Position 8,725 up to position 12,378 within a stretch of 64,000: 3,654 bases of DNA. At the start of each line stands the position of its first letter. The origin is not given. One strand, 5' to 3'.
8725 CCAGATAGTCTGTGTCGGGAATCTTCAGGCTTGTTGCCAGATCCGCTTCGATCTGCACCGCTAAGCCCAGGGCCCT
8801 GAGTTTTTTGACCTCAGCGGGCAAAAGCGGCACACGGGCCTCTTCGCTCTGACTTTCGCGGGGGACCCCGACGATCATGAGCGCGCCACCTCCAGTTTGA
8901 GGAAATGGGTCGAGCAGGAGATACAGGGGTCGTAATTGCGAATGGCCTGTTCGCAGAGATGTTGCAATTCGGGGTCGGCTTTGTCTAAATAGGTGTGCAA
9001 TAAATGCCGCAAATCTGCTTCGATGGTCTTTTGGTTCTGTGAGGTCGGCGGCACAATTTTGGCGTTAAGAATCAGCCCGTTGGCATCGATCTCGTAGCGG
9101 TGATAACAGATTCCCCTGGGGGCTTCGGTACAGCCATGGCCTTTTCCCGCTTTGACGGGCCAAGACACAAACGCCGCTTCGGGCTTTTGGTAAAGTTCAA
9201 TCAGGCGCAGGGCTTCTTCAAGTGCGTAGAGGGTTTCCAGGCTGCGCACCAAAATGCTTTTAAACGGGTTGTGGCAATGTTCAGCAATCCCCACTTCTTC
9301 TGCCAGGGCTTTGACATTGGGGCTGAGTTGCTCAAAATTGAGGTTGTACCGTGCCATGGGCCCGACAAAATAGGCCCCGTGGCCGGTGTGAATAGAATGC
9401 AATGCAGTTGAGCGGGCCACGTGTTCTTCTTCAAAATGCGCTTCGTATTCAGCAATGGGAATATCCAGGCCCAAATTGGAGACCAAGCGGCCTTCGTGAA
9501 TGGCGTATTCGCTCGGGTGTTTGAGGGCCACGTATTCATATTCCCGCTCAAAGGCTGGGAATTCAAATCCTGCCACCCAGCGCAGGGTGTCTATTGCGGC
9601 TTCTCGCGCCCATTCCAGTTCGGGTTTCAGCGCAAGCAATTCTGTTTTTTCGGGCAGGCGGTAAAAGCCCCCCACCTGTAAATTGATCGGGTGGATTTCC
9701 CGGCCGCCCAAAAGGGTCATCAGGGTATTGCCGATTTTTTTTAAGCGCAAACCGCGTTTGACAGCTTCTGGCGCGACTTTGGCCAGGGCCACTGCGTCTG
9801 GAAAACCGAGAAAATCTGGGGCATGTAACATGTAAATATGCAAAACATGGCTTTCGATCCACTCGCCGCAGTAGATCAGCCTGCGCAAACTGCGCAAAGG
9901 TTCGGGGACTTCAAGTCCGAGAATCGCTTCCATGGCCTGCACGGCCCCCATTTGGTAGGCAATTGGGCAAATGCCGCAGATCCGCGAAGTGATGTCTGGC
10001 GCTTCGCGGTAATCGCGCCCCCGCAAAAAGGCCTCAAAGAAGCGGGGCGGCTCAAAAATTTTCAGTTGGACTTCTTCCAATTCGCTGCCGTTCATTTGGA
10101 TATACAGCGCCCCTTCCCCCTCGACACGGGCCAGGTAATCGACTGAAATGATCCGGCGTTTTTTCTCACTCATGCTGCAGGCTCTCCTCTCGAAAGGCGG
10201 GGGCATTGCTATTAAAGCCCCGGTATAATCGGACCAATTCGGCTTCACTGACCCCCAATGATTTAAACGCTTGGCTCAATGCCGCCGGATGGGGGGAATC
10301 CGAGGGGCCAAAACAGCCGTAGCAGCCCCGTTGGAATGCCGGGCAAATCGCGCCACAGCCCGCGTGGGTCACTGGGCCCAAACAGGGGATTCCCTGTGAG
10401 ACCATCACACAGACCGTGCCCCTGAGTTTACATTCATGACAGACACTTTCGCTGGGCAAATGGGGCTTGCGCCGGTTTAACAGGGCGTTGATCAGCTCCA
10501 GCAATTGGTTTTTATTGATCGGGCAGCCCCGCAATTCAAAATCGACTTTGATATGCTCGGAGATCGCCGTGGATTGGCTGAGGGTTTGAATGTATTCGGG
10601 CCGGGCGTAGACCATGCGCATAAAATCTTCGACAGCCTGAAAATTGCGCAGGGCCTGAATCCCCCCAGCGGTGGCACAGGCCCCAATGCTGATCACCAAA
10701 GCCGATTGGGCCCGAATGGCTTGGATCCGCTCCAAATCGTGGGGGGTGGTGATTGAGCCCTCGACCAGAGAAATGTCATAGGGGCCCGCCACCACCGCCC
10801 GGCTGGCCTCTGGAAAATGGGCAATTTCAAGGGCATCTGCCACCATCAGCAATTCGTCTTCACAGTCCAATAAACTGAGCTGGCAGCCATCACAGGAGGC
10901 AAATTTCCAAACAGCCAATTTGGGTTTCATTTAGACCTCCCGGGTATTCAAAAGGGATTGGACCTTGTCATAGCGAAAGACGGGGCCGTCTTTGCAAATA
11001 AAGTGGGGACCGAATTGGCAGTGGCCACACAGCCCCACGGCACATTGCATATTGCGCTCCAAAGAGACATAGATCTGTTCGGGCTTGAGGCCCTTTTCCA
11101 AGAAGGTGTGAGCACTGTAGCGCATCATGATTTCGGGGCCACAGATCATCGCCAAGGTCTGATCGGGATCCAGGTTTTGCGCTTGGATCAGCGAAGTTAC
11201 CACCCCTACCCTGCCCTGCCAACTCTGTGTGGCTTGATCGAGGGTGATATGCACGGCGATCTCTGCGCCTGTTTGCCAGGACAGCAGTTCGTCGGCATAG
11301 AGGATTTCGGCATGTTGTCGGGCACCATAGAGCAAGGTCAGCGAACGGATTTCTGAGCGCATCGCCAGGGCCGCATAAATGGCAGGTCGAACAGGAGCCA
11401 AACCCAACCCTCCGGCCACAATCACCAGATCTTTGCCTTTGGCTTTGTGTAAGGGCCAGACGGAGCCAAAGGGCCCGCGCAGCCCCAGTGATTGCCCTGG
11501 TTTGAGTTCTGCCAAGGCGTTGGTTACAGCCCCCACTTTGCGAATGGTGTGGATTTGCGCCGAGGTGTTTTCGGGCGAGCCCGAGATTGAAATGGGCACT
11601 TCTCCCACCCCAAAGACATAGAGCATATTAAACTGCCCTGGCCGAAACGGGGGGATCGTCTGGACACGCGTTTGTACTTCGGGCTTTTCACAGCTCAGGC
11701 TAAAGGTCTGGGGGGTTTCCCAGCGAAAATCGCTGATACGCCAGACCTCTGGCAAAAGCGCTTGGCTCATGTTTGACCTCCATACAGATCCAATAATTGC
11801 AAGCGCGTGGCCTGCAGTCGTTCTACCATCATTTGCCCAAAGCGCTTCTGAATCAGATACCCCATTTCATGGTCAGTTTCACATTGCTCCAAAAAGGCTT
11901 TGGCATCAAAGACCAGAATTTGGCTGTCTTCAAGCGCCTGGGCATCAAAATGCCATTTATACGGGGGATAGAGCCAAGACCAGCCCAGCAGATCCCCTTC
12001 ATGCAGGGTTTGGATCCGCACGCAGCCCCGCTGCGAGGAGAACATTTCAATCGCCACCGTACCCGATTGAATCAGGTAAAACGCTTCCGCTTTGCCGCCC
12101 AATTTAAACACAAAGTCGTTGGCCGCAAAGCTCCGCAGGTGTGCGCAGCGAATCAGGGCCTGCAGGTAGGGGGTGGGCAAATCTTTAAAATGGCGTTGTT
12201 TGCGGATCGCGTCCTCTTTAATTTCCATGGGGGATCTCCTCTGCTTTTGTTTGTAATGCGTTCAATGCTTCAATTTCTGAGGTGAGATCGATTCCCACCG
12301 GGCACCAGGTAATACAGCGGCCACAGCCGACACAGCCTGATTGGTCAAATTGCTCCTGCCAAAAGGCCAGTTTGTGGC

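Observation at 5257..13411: Group 3b NADP-coupled [NiFe]-hydrogenase, PntAB transhydrogenase and maturation genes in one translationally coupled gene train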

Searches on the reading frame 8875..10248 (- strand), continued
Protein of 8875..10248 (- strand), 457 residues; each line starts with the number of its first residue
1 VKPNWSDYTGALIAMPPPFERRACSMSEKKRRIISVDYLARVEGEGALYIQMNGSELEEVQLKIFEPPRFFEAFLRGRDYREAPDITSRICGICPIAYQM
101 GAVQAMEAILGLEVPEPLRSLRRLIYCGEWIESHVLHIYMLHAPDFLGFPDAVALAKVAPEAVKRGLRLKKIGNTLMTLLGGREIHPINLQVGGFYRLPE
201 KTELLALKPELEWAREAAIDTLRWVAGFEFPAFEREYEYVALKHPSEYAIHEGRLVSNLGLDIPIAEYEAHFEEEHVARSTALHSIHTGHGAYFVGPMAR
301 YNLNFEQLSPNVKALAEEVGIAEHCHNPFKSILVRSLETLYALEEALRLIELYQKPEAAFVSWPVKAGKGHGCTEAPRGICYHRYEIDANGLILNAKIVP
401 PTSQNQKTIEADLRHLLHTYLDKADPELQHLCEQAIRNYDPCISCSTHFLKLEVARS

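Call 37: search_solved_structures(query=window:8875-10173:-, max_evalue=1e-10)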
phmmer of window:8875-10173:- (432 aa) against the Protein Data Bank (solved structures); distinct sequences matched with E-value up to 1e-10: 65 (the best 60 are shown).
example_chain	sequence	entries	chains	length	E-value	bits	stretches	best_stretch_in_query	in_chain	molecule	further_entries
5yxy_A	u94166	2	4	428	2.4e-66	227.5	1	9-426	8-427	Cytosolic NiFe-hydrogenase, alpha subunit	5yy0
9nez_D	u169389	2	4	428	3.6e-66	226.9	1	9-427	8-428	Sulfhydrogenase 1 subunit alpha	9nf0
9e15_B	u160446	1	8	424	3.2e-65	223.7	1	9-423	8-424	Sulfhydrogenase 1 subunit alpha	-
9e1j_B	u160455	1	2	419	3.8e-65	223.5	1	9-423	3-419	Sulfhydrogenase 1 subunit alpha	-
5odc_F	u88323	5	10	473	2.6e-52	181.2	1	9-426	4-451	Methyl-viologen reducing hydrogenase subunit A | Methyl-viologen reducing hydrogenase, subunit A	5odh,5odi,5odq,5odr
7t2r_D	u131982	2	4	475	7.6e-47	163.2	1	10-425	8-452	NiFe hydrogenase large subunit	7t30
9sw2_F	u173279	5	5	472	9.4e-42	146.4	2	11-179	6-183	F420-non-reducing hydrogenase subunit A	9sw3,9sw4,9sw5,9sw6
5xf9_D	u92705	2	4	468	1.9e-38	135.5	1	7-198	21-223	NAD-reducing hydrogenase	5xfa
9sfi_g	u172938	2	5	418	5.4e-38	134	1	9-173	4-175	Coenzyme F420-reducing hydrogenase, alpha subunit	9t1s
5jsu_B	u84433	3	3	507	4.2e-29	104.7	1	6-181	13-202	Periplasmic [NiFeSe] hydrogenase, large subunit, selenocysteine-containing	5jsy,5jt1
5jsh_B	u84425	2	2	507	1.3e-27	99.8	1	6-181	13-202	Periplasmic [NiFeSe] hydrogenase, large subunit, selenocysteine-containing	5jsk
6ruc_B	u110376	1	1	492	7e-27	97.4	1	6-181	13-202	Periplasmic [NiFeSe] hydrogenase, large subunit, selenocysteine-containing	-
6z8m_B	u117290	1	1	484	7.1e-27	97.4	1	6-181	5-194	Periplasmic [NiFeSe] hydrogenase, large subunit, selenocysteine-containing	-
6rtp_B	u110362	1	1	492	1.4e-26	96.4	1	6-181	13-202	Periplasmic [NiFeSe] hydrogenase, large subunit, selenocysteine-containing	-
6ru9_B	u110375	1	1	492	1.6e-26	96.3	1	6-181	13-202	Periplasmic [NiFeSe] hydrogenase, large subunit, selenocysteine-containing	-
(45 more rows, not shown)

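Call 53: find_encoding_contigs(protein=P0010, flank=8000, max_places=1)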
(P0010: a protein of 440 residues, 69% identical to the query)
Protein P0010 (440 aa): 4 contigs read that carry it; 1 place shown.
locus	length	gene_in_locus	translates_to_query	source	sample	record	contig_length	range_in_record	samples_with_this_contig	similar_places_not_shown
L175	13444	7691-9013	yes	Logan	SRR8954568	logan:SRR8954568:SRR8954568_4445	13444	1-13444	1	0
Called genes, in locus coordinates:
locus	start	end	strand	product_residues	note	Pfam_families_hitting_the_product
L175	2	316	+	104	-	?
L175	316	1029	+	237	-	PF03734:YkuD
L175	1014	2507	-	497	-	PF08323:Glyco_transf_5, PF00534:Glycos_transf_1, PF13692:Glyco_trans_1_4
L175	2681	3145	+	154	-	PF00571:CBS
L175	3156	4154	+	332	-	PF00483:NTP_transferase, PF12804:NTP_transf_3 (weak)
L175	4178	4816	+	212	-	PF00156:Pribosyltran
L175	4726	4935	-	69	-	-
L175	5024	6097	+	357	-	PF12838:Fer4_7 (faint), PF13183:Fer4_8 (faint), PF13746:Fer4_18 (faint), PF13534:Fer4_17 (faint), PF14697:Fer4_21 (faint), PF25160:LdpA_Fe-S-bd (faint), PF12797:Fer4_2 (faint), PF17179:Fer4_22, +1 more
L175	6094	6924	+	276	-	PF00175:NAD_binding_1, PF10418:DHODB_Fe-S_bind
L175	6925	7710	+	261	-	PF01058:Oxidored_q6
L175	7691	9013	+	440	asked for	PF00374:NiFeSe_Hases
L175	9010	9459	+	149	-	PF01750:HycI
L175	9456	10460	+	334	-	PF01210:NAD_Gly3P_dh_N, PF07479:NAD_Gly3P_dh_C, PF20618:GPD_NAD_C_bact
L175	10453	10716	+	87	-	PF01155:HypA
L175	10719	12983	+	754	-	PF00708:Acylphosphatase, PF07503:zf-HYPF, PF01300:Sua5_yciO_yrdC, PF17788:HypF_C, PF22521:HypF_C_2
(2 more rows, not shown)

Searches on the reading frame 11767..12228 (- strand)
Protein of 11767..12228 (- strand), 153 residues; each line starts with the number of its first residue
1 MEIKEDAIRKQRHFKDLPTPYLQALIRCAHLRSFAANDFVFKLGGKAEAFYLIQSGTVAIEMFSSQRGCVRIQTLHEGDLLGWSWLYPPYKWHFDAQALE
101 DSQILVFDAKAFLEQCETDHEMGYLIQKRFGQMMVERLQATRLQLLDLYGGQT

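Call 3: search_protein_families(library=pfam, proteins=[window:11767-12228:-])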
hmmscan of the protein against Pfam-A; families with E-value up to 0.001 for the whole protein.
window:11767-12228:- (153 aa): 1 family
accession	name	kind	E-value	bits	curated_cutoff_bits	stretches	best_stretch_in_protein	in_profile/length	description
PF00027.35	cNMP_binding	-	4e-14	52.8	27.5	1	32-119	2-89/89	Cyclic nucleotide-binding domain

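Call 4: search_protein_families(library=ncbifam, proteins=[window:11767-12228:-])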
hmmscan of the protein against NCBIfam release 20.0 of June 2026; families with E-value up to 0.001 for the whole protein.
window:11767-12228:- (153 aa): 3 families
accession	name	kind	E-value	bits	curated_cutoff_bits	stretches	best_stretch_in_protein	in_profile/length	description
NF008732.0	PRK11753.1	equivalog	2.6e-06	27.1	266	1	19-148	13-139/214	cAMP-activated global transcriptional regulator CRP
NF041163.2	encap_f2b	equivalog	3.1e-06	26.6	400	1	19-128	85-195/450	family 2B encapsulin nanocompartment shell protein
NF006901.0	PRK09392.1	equivalog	2.8e-05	23.5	211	1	5-128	6-128/236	transcriptional activator FtrB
